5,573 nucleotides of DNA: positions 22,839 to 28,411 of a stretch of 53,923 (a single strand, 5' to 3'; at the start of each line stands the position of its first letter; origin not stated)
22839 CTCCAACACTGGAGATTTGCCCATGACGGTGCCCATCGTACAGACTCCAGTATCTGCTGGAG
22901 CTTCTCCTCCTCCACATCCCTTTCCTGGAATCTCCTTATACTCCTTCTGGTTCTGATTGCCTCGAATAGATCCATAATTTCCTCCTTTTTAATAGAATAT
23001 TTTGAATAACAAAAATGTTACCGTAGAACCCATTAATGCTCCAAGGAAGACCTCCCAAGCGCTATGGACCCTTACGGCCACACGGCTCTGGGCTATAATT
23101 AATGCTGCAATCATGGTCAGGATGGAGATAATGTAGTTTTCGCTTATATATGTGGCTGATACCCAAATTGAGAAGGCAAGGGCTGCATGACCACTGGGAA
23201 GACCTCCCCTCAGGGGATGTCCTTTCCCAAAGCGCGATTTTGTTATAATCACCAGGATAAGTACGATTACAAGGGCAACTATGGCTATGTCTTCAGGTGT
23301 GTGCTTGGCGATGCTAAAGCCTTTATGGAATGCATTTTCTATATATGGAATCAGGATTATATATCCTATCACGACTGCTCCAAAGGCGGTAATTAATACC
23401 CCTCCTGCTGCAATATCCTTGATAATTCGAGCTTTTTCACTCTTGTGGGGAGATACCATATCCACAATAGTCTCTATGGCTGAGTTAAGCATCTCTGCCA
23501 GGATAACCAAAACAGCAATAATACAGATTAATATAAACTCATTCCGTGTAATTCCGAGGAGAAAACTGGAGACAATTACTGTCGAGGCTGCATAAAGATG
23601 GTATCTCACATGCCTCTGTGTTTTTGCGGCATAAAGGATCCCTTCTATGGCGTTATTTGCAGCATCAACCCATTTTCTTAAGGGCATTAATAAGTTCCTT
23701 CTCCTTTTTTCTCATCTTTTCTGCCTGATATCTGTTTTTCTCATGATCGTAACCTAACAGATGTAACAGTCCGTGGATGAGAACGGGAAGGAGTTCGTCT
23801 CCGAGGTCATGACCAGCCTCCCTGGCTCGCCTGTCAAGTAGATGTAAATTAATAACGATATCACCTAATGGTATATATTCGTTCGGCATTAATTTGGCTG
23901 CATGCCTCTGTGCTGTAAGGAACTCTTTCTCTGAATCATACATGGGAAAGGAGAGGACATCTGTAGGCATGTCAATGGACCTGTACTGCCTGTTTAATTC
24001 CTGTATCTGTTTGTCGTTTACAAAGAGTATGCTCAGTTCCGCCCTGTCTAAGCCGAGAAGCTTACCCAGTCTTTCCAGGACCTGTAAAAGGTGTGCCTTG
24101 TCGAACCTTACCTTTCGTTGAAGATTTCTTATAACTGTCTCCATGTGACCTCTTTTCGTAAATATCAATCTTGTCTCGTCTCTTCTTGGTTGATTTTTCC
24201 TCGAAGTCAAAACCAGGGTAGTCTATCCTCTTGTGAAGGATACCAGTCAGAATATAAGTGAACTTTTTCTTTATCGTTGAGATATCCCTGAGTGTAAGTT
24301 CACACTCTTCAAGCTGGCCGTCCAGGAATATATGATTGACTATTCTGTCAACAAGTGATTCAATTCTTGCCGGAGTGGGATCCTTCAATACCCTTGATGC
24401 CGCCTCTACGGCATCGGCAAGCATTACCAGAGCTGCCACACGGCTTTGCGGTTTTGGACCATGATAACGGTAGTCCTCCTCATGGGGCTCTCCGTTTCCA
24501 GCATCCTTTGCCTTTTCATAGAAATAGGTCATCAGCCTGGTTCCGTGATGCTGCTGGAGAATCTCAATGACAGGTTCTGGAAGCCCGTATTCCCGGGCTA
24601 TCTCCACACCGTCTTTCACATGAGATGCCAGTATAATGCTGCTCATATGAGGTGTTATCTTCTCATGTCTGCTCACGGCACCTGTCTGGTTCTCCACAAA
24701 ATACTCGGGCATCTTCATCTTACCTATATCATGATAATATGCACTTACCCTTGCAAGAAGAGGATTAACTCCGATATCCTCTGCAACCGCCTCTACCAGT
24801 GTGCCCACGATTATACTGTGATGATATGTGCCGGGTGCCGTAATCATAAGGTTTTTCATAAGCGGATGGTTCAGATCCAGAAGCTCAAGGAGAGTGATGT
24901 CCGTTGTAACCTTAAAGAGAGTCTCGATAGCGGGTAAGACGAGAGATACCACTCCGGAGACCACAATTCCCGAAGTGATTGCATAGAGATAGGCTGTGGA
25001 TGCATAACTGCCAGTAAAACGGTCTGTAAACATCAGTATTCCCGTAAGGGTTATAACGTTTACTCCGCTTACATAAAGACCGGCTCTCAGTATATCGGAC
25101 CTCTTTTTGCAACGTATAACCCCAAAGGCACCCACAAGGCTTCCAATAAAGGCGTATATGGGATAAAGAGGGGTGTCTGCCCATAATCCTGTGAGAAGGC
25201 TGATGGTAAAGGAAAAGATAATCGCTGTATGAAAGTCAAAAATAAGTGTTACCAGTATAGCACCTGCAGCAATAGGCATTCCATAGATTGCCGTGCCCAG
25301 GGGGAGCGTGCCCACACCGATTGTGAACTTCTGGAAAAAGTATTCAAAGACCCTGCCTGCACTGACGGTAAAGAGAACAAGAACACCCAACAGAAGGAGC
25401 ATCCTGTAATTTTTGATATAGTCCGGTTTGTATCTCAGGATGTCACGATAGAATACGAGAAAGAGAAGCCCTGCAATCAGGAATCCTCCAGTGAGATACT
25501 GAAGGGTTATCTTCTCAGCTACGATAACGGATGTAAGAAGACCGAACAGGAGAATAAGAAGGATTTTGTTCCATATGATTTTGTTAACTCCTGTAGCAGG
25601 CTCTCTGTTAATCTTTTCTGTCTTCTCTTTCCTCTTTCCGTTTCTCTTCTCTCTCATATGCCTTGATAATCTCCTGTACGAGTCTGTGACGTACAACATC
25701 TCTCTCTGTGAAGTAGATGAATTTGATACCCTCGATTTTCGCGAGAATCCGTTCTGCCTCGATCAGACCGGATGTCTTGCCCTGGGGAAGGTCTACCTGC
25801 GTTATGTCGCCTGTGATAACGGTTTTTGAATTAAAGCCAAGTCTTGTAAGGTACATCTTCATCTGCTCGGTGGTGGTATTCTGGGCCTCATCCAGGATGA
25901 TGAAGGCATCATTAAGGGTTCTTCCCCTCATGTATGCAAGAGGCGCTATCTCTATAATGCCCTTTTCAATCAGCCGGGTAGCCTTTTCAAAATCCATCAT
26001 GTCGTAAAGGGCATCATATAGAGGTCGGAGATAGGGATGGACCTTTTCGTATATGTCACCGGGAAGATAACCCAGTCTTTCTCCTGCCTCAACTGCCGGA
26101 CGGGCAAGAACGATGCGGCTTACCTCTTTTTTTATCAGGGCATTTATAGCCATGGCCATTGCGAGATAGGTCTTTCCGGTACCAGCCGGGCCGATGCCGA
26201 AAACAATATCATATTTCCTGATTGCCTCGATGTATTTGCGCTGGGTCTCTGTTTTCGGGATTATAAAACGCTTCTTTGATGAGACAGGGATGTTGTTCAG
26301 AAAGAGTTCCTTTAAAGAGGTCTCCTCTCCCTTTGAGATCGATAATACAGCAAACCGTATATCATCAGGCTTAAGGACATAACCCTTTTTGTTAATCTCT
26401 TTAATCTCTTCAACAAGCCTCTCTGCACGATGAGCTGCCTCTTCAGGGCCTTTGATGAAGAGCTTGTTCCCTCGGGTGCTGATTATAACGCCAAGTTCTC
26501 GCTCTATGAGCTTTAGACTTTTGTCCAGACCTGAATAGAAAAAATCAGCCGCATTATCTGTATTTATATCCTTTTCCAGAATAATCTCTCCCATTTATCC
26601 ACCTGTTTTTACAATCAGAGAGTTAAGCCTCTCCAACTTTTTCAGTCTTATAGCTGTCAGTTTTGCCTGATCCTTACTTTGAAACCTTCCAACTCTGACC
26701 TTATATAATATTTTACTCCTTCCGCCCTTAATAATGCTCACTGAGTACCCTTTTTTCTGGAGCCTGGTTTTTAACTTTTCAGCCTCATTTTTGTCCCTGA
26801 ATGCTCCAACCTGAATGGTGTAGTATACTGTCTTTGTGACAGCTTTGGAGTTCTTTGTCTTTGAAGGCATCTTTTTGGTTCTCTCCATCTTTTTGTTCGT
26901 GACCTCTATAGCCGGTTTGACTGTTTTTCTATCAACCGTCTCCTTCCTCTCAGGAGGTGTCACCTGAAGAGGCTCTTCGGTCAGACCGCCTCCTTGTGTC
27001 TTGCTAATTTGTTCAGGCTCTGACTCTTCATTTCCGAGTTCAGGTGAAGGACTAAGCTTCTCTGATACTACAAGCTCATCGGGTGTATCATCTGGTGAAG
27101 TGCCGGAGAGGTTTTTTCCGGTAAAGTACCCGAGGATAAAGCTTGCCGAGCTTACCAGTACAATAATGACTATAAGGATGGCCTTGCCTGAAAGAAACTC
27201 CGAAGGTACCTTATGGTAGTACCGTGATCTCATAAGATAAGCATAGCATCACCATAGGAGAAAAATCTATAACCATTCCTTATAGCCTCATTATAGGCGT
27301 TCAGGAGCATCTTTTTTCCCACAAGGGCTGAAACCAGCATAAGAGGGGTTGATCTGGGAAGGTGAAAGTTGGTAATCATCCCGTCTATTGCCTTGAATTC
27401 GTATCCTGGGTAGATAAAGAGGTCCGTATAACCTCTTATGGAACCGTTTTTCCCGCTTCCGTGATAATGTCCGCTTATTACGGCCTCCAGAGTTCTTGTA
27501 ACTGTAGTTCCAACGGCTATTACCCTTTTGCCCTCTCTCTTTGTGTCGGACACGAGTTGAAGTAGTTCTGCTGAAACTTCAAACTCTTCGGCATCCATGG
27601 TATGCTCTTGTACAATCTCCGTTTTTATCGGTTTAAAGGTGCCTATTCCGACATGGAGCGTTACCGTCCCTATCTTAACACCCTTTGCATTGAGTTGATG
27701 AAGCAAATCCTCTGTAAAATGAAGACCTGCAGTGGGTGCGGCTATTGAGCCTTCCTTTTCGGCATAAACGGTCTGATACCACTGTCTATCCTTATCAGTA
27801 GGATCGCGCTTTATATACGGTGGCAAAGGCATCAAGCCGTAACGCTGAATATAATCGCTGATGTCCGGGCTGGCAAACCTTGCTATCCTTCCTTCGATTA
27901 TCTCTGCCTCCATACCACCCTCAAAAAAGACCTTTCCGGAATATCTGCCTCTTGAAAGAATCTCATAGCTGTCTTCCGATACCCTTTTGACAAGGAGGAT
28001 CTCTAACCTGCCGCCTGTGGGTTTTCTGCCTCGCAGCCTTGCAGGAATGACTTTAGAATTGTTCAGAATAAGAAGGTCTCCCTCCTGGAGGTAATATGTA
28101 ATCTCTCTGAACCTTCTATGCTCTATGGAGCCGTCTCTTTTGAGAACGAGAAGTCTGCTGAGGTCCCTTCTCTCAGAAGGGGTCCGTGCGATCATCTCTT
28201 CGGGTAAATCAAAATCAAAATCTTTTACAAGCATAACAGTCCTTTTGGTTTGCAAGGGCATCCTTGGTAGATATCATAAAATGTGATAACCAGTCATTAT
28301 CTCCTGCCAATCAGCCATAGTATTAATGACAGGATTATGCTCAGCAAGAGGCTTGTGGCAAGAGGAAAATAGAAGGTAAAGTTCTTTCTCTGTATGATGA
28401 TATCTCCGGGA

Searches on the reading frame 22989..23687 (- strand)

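Call 28: search_protein_families(library=pfam, proteins=[window:22989-23687:-], max_evalue=0.0001)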
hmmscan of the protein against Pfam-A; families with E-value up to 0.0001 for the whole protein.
window:22989-23687:- (232 aa): 2 families
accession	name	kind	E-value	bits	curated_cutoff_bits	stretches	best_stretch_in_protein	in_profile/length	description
PF01219.24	DAGK_prokar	-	1.2e-30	105.8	22.3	1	12-112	2-102/102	Prokaryotic diacylglycerol kinase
PF01569.27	PAP2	-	6.2e-08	32.9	27.2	1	155-231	47-125/130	PAP2 superfamily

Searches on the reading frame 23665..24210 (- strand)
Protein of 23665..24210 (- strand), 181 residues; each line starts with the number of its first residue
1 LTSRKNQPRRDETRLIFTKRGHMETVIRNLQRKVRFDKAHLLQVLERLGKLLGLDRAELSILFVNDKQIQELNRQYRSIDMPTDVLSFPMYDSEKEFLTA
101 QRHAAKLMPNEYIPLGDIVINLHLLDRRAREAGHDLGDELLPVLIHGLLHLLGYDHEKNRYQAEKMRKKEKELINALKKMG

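Call 77: search_protein_families(library=pfam, proteins=[window:23665-24210:-], max_evalue=0.001)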
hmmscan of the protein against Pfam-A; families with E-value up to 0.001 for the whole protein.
window:23665-24210:- (181 aa): 1 family
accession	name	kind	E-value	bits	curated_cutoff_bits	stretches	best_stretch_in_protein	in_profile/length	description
PF02130.23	YbeY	-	1.7e-36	125.3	25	1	54-176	24-128/129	Endoribonuclease YbeY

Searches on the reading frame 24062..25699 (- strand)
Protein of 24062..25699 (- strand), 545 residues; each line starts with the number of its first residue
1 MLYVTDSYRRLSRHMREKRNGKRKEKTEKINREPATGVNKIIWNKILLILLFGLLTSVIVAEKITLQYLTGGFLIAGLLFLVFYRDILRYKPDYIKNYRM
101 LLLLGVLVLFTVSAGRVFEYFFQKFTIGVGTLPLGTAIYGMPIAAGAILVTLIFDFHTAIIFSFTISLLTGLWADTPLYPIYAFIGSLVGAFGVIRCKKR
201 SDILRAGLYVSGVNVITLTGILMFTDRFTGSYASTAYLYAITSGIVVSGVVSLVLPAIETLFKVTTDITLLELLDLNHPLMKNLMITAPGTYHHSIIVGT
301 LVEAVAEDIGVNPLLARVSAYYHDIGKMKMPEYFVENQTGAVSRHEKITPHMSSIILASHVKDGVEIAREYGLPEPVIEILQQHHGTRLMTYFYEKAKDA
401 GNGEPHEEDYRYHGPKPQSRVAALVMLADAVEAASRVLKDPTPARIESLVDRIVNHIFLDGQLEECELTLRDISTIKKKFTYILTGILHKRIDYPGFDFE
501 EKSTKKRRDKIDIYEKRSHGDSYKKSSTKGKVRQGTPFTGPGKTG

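Call 28: search_protein_families(library=pfam, proteins=[window:24062-25699:-], max_evalue=0.0001)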
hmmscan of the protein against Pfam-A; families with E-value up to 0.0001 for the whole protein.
window:24062-25699:- (545 aa): 2 families
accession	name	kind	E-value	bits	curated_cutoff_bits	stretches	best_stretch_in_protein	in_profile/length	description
PF07698.17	7TM-7TMR_HD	-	3.9e-31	108.9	29.4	1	69-266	4-190/190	7TM receptor with intracellular HD hydrolase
PF01966.28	HD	-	2.5e-18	66.9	22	1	291-433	1-115/116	HD domain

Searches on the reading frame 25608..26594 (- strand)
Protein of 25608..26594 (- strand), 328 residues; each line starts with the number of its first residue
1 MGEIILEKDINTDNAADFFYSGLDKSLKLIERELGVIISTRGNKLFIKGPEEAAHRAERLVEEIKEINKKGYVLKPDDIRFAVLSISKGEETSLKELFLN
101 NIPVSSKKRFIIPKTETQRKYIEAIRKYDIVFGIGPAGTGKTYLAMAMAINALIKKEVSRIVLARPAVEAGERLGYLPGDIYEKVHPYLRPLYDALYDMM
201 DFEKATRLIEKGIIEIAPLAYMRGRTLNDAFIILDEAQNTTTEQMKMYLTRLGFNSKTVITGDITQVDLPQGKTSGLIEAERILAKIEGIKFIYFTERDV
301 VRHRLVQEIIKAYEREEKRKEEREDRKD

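Call 29: search_protein_families(library=pfam, proteins=[window:25608-26594:-], max_evalue=0.0001)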
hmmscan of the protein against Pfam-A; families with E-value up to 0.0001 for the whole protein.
window:25608-26594:- (328 aa): 4 families
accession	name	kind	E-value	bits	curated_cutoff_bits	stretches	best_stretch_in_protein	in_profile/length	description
PF02562.22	PhoH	-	1.4e-98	328.9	27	1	111-314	2-205/205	PhoH-like protein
PF13604.12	AAA_30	-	6e-07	29.8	27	1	116-267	4-128/191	AAA domain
PF13245.12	AAA_19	-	9.9e-07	29.4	25.1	1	118-267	1-129/134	AAA domain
PF00270.35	DEAD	-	4.9e-05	23.5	26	0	115-163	1-50/167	DEAD/DEAH box helicase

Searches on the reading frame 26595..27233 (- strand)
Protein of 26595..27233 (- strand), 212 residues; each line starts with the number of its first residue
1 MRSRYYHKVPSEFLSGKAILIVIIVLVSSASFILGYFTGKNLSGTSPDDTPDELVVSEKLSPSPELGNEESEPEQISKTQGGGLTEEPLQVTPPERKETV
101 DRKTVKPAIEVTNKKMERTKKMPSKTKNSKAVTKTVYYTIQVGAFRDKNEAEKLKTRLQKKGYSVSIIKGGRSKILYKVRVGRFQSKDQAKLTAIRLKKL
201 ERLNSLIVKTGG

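Call 29: search_protein_families(library=pfam, proteins=[window:26595-27233:-], max_evalue=0.0001)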
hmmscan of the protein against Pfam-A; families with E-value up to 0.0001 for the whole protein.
window:26595-27233:- (212 aa): 1 family
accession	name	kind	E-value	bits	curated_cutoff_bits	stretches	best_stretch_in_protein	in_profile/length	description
PF05036.18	SPOR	-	8.9e-16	58.4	21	1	137-208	4-75/76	SPOR domain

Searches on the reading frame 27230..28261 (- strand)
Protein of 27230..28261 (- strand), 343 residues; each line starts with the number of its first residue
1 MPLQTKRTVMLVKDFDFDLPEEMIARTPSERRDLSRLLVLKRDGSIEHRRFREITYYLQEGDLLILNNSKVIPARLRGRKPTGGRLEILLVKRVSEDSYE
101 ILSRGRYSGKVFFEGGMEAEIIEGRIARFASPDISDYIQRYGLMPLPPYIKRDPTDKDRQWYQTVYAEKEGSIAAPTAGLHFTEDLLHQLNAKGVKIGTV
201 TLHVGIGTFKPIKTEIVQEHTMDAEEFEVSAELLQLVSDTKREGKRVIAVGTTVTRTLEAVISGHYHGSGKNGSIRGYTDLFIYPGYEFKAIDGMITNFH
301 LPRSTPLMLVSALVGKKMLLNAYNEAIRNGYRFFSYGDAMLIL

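Call 29: search_protein_families(library=pfam, proteins=[window:27230-28261:-], max_evalue=0.0001)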
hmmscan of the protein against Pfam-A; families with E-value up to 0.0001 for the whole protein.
window:27230-28261:- (343 aa): 1 family
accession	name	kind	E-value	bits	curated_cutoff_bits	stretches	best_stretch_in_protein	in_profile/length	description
PF02547.20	Queuosine_synth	-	3.5e-125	417.9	25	1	12-342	1-322/322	Queuosine biosynthesis protein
